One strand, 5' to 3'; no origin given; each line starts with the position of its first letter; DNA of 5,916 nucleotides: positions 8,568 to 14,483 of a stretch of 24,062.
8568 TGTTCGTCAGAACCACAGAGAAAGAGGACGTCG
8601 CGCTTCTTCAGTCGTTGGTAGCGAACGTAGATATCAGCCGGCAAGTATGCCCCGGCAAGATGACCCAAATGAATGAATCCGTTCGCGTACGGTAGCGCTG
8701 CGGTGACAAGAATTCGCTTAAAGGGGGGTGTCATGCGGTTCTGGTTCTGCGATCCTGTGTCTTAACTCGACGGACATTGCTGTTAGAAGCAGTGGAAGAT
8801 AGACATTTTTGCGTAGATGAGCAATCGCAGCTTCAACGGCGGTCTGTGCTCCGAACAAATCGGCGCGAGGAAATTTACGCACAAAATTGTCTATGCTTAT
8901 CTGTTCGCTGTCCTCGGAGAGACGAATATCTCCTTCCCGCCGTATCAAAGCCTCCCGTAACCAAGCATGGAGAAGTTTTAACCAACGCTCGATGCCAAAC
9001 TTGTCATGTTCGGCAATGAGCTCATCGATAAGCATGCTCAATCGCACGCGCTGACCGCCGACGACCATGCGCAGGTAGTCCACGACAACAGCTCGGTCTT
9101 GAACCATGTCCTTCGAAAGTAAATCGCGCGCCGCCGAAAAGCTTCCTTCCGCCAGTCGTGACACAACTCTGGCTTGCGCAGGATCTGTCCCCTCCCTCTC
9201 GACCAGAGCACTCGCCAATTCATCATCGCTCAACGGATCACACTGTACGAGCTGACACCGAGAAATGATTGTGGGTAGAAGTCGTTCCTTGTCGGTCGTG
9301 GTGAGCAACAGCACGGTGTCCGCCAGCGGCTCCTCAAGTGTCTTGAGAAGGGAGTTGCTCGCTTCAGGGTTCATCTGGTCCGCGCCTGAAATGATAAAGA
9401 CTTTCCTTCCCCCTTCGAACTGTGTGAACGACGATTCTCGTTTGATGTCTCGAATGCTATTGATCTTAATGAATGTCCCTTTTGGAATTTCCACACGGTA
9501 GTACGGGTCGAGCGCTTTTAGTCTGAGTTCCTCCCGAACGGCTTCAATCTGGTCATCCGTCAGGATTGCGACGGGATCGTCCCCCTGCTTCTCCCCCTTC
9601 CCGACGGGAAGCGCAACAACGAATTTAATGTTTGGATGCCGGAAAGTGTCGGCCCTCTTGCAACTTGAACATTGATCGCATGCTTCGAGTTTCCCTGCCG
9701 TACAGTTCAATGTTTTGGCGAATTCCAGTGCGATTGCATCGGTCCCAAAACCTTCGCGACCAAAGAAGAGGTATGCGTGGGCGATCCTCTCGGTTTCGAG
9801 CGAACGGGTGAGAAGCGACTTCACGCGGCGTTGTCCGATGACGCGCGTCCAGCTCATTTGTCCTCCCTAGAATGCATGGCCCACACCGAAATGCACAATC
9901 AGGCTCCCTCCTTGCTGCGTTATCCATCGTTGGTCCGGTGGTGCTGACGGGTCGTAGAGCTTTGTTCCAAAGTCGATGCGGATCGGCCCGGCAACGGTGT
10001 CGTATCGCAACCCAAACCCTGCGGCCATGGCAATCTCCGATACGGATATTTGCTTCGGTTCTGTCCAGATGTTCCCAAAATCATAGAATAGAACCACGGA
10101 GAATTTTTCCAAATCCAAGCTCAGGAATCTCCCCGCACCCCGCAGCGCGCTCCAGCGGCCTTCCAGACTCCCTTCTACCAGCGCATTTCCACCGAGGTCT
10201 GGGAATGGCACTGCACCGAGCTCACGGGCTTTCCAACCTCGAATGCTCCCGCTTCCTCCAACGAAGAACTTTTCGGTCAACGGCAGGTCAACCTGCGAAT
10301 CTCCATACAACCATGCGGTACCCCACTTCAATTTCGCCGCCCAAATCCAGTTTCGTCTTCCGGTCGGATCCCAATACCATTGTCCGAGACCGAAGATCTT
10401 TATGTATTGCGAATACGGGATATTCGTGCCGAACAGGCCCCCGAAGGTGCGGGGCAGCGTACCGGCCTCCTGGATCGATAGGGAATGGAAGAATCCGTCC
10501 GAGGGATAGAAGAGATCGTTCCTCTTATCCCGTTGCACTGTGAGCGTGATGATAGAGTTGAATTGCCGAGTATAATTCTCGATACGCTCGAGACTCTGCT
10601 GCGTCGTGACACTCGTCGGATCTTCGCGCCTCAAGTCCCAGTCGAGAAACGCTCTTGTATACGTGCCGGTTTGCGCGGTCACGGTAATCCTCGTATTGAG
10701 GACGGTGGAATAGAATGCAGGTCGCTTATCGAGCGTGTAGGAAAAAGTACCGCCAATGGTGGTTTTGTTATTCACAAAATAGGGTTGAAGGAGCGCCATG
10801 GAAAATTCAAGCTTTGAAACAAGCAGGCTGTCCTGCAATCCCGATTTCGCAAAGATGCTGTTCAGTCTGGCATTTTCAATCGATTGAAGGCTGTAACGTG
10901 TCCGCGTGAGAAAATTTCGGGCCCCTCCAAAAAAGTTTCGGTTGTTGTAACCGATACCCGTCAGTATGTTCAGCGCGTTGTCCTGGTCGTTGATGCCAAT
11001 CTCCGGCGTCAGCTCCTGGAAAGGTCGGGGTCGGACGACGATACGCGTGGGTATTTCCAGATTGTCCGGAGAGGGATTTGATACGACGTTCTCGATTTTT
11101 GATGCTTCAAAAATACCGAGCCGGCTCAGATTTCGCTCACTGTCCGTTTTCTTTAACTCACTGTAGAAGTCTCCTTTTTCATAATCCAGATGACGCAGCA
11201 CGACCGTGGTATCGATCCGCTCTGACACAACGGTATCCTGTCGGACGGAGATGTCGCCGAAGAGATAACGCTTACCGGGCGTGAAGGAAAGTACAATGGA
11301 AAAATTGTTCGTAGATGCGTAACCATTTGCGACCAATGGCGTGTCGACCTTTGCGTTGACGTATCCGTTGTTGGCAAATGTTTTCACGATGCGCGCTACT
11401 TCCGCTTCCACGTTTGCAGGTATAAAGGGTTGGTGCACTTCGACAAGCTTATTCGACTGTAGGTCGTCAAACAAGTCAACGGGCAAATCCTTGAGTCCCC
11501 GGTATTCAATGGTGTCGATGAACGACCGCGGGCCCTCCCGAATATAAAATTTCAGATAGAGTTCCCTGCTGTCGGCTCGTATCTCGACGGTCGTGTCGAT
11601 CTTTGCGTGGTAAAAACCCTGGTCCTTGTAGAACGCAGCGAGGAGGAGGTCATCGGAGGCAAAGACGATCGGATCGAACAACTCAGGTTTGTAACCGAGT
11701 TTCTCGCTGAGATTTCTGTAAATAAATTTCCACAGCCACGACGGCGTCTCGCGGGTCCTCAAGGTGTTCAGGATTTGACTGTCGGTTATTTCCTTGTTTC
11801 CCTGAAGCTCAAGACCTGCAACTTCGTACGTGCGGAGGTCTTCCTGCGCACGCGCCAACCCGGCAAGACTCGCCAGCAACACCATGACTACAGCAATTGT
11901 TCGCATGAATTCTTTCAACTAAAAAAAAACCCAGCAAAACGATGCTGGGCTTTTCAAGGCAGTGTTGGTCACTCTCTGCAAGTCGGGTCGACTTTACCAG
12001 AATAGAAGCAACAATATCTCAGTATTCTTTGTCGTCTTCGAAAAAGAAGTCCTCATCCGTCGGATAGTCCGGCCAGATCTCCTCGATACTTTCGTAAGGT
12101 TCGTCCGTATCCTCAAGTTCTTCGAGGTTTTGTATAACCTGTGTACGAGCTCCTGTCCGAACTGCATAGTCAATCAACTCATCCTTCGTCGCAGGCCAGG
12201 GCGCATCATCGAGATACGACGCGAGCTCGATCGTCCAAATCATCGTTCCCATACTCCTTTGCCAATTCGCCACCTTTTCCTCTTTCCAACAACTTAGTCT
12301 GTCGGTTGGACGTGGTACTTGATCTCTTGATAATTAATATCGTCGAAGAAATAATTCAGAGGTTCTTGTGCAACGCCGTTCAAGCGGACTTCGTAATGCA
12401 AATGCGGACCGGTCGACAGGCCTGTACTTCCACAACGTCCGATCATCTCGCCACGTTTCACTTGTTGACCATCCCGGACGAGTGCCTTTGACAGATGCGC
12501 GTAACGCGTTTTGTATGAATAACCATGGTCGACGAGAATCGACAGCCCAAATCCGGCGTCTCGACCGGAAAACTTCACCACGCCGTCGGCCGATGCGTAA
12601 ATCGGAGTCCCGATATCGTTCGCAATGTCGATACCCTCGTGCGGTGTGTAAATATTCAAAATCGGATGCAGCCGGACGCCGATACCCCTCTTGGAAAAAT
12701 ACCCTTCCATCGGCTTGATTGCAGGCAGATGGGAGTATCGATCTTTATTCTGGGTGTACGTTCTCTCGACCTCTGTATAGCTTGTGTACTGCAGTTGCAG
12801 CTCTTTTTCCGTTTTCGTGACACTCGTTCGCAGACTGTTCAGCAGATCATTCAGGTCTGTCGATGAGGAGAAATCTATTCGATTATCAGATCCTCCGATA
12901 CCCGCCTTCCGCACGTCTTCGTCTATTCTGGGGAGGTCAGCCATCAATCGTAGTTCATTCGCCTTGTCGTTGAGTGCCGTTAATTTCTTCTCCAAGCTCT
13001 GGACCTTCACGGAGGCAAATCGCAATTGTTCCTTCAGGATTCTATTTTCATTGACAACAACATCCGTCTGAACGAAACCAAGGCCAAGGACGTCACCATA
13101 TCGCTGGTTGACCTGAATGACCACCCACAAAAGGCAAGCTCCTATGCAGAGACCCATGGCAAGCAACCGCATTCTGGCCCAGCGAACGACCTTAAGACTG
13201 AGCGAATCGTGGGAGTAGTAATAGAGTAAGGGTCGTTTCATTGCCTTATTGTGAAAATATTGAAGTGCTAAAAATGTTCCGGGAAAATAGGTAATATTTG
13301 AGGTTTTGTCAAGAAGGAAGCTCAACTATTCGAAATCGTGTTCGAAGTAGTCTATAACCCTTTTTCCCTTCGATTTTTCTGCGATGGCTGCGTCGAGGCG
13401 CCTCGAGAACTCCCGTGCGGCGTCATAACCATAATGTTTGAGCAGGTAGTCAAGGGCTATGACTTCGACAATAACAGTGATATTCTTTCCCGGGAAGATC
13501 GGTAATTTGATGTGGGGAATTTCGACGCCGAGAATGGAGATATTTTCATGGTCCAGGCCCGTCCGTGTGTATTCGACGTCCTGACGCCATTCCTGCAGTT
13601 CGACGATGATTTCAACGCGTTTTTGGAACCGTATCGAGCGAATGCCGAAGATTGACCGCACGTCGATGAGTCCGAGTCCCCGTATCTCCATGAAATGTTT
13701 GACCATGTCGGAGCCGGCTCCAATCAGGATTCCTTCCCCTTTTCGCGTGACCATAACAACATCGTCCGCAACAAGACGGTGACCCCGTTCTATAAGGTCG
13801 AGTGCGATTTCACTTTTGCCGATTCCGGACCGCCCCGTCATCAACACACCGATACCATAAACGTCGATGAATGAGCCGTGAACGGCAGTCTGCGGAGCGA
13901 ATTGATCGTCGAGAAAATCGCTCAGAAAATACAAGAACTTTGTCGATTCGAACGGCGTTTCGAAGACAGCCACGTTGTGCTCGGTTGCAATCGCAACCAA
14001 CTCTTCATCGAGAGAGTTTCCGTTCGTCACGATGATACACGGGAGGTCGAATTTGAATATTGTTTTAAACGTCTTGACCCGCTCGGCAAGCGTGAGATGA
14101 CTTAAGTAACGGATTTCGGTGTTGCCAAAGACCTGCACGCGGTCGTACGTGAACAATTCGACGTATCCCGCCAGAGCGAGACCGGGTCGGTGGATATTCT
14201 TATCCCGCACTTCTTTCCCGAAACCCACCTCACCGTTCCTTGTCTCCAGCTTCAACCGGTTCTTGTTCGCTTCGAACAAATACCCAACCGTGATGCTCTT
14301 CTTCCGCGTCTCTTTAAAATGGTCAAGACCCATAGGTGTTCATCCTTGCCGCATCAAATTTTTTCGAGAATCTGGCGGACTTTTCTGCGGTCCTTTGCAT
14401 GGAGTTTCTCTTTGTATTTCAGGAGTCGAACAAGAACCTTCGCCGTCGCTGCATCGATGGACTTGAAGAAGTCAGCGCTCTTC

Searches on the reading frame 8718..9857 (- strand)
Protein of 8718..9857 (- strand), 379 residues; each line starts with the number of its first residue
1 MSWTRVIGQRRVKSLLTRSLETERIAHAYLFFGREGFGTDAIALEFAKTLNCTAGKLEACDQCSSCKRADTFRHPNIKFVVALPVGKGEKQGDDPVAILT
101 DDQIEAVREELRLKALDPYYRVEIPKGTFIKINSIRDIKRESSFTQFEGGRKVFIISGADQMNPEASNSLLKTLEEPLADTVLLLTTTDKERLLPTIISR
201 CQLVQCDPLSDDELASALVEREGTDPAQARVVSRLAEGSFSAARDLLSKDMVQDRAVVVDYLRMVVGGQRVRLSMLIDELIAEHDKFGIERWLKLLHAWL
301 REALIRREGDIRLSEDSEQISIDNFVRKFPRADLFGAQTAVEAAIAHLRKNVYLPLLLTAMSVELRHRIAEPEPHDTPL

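Call 9: search_protein_families(library=pfam, proteins=[window:8718-9857:-], max_evalue=0.00001)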
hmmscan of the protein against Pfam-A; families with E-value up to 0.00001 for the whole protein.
window:8718-9857:- (379 aa): 1 family
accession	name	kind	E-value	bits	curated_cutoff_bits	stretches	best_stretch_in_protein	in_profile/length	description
PF13177.12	DNA_pol3_delta2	-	2.2e-50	171.2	27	1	9-208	2-159/161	DNA polymerase III, delta subunit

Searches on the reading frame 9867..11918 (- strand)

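Call 9: search_protein_families(library=pfam, proteins=[window:9867-11918:-], max_evalue=0.00001)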
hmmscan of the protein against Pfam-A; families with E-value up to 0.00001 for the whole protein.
window:9867-11918:- (683 aa): 2 families
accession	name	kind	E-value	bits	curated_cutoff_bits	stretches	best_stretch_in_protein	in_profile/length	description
PF01103.29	Omp85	-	2.5e-33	116.4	24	1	369-683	19-325/325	Omp85 superfamily domain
PF07244.20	POTRA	-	7e-17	62.3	21.3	1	31-129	1-79/79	Surface antigen variable number repeat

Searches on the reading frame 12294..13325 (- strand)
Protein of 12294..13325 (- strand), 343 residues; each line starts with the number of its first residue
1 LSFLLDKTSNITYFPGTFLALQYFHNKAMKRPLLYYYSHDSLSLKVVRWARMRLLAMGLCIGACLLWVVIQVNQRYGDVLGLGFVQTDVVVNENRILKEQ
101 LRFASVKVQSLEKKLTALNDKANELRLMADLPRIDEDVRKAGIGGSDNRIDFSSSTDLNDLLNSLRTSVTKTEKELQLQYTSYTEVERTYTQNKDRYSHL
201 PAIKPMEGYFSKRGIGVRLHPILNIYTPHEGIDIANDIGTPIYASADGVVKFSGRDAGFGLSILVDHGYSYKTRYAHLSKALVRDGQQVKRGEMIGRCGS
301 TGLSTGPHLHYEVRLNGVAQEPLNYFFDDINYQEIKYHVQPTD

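Call 9: search_protein_families(library=pfam, proteins=[window:12294-13325:-], max_evalue=0.00001)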
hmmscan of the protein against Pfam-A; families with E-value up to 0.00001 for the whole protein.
window:12294-13325:- (343 aa): 1 family
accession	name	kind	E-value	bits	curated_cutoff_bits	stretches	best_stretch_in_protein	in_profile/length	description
PF01551.29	Peptidase_M23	-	8.4e-34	116.1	28.7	1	228-322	2-96/96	Peptidase family M23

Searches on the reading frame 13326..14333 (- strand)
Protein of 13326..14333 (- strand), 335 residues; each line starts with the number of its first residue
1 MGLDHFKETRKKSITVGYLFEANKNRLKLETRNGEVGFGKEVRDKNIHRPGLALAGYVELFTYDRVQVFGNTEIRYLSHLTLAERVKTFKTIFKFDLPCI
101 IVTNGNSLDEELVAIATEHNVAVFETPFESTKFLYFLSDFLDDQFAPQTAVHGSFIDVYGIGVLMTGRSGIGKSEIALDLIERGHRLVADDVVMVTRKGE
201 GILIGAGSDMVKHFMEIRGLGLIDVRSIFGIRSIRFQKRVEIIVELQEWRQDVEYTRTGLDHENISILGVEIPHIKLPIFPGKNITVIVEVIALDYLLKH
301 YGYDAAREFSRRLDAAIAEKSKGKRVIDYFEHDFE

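Call 9: search_protein_families(library=pfam, proteins=[window:13326-14333:-], max_evalue=0.00001)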
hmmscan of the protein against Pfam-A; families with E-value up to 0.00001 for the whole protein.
window:13326-14333:- (335 aa): 2 families
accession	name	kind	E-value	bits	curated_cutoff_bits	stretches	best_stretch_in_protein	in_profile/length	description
PF07475.17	Hpr_kinase_C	-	6.7e-67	224.7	33.3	1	144-312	2-170/171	HPr Serine kinase C-terminal domain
PF02603.21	Hpr_kinase_N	-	9.3e-34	116.6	24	1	15-141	2-125/125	HPr Serine kinase N terminus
